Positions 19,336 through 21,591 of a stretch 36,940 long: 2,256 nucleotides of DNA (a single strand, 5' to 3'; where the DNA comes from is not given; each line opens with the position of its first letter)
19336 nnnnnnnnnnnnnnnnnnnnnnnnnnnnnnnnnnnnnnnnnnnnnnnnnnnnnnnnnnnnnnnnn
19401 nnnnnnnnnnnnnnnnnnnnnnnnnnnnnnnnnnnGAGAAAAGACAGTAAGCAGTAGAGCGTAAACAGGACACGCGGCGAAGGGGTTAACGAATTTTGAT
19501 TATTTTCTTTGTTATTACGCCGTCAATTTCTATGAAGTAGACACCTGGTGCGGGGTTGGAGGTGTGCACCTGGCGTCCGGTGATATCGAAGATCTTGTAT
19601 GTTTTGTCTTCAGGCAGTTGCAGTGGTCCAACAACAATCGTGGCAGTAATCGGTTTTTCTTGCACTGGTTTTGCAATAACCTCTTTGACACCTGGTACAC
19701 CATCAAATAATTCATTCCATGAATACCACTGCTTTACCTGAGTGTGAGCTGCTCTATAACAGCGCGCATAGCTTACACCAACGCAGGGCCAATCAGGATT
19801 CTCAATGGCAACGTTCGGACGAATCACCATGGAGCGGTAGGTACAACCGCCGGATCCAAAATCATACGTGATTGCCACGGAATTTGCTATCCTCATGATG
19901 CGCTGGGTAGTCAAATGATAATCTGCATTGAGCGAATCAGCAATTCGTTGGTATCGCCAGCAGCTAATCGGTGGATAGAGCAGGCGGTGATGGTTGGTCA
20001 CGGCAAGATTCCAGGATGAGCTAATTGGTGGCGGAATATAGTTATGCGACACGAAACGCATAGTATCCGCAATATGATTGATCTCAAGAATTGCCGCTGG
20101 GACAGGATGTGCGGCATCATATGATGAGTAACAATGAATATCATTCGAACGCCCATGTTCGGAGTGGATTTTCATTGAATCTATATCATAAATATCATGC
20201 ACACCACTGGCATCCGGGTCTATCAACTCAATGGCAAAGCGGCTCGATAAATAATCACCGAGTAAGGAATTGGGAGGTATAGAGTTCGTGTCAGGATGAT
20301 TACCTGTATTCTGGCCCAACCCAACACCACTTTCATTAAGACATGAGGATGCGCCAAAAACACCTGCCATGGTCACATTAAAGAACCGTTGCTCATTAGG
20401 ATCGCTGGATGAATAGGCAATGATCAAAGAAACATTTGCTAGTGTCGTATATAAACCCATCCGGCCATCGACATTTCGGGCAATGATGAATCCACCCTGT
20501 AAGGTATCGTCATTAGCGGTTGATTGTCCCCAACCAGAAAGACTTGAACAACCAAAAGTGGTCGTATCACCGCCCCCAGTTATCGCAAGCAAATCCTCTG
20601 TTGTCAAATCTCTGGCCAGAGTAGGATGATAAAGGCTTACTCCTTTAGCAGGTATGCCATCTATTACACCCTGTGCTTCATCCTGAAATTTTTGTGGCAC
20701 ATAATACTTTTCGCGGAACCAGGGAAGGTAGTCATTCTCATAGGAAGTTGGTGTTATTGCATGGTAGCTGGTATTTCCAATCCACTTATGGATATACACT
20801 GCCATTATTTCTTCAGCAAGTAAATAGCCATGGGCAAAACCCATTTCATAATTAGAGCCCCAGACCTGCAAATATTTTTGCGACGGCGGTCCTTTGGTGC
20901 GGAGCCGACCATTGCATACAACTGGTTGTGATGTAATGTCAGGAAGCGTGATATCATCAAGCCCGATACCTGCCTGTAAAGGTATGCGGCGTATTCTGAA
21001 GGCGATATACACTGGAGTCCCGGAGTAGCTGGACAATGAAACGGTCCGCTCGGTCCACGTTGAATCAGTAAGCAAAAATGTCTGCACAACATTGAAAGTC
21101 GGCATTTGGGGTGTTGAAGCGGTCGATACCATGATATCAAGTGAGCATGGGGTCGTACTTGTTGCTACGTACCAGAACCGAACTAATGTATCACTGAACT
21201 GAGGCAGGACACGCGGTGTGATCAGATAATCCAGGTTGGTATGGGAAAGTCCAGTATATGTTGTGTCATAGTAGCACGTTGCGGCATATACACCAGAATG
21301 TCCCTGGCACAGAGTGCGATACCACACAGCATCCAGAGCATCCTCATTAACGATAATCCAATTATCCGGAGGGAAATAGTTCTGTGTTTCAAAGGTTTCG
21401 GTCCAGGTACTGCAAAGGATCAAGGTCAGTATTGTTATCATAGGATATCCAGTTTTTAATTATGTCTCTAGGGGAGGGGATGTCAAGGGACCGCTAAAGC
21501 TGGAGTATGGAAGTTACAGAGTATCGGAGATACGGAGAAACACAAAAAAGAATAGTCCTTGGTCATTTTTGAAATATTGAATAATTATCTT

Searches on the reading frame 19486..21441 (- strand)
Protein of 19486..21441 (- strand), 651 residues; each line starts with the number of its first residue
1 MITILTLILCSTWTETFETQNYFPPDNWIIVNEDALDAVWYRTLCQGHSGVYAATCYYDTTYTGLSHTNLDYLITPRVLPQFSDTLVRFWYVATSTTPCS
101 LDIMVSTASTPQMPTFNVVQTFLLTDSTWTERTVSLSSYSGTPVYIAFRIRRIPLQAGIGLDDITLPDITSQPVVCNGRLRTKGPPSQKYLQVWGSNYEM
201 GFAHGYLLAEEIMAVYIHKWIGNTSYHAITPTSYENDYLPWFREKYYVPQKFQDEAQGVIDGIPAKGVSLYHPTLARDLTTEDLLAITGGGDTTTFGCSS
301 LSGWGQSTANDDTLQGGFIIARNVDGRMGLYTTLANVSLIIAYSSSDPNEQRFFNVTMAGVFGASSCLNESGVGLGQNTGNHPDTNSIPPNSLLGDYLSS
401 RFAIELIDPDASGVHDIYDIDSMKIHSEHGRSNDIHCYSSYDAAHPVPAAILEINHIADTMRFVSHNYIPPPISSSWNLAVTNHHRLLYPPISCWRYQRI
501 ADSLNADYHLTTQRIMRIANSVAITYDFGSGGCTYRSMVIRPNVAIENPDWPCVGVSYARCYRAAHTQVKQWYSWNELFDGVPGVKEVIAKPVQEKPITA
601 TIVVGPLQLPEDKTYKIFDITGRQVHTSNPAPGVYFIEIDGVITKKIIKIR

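Call 23: search_protein_families(library=pfam, proteins=[window:19486-21441:-], max_evalue=0.001)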
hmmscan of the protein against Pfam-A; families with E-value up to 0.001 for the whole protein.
window:19486-21441:- (651 aa): 2 families
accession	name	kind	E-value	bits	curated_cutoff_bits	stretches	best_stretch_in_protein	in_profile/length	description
PF07675.18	Cleaved_Adhesin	-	6.2e-09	36.5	21.4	1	14-110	5-104/174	Cleaved Adhesin Domain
PF00629.30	MAM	-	0.00048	20.4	26.4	1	72-166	60-152/158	MAM domain, meprin/A5/mu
